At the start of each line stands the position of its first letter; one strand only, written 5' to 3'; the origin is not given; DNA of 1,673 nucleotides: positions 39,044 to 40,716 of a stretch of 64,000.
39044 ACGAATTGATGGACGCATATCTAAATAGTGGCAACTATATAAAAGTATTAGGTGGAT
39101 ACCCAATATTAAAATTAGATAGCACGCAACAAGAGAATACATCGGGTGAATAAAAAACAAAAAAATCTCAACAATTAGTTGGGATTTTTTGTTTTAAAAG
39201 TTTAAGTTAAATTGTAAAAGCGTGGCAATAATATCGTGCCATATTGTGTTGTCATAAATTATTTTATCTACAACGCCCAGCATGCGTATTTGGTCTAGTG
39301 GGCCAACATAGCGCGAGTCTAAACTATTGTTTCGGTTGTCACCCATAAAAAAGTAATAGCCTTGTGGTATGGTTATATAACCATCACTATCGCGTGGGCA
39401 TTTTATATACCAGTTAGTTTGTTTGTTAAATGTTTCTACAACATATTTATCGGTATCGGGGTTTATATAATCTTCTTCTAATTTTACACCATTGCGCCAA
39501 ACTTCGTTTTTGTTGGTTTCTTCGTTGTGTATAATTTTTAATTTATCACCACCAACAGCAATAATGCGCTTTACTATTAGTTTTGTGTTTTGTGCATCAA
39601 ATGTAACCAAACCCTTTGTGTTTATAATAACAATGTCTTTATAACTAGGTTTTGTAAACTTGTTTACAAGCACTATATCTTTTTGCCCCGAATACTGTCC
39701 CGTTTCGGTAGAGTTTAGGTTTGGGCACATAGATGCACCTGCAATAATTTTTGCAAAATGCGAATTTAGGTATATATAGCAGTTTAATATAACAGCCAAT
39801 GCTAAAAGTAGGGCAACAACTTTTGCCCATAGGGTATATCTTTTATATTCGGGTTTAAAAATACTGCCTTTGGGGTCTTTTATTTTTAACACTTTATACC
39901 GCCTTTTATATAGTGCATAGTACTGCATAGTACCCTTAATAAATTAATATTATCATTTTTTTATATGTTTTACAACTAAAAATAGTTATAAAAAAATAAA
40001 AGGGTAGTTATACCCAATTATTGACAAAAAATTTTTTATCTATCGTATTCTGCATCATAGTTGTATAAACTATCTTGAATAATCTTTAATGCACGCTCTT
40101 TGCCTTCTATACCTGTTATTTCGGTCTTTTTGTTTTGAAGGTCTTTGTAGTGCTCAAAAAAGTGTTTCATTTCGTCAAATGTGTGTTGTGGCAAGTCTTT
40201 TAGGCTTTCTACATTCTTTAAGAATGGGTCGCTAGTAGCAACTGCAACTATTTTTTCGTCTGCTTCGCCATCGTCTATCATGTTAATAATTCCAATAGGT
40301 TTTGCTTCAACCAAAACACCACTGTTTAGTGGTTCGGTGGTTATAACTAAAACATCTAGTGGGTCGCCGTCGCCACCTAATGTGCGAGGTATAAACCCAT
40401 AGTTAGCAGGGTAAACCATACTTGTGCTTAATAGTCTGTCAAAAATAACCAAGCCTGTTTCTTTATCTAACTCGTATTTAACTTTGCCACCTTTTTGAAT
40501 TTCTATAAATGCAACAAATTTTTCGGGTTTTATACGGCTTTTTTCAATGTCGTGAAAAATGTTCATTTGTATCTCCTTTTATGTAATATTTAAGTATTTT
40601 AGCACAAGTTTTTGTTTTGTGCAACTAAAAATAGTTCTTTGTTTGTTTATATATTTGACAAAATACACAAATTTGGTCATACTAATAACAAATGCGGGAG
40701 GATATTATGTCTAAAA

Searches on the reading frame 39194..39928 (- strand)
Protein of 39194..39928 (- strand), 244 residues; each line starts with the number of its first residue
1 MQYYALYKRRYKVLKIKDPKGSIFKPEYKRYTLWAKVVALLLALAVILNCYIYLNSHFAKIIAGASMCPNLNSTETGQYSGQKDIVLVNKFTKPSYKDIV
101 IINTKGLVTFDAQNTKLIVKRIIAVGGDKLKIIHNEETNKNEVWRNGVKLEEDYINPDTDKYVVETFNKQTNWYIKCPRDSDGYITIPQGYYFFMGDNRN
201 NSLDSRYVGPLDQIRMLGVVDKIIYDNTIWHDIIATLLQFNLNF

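Call 56: search_protein_families(library=pfam, proteins=[window:39194-39928:-], max_evalue=0.01)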
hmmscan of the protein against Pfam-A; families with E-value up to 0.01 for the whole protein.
window:39194-39928:- (244 aa): 1 family
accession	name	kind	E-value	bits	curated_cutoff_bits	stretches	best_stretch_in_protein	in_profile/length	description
PF10502.14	Peptidase_S26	-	2.2e-25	90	22.9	1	34-223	4-166/168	Signal peptidase, peptidase S26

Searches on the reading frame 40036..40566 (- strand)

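Call 56: search_protein_families(library=pfam, proteins=[window:40036-40566:-], max_evalue=0.01)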
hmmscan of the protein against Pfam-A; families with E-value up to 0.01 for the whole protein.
window:40036-40566:- (176 aa): 1 family
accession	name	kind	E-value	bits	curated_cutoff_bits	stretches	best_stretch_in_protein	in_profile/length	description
PF00719.24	Pyrophosphatase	-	2.5e-59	199.9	23.5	1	20-170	2-152/153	Inorganic pyrophosphatase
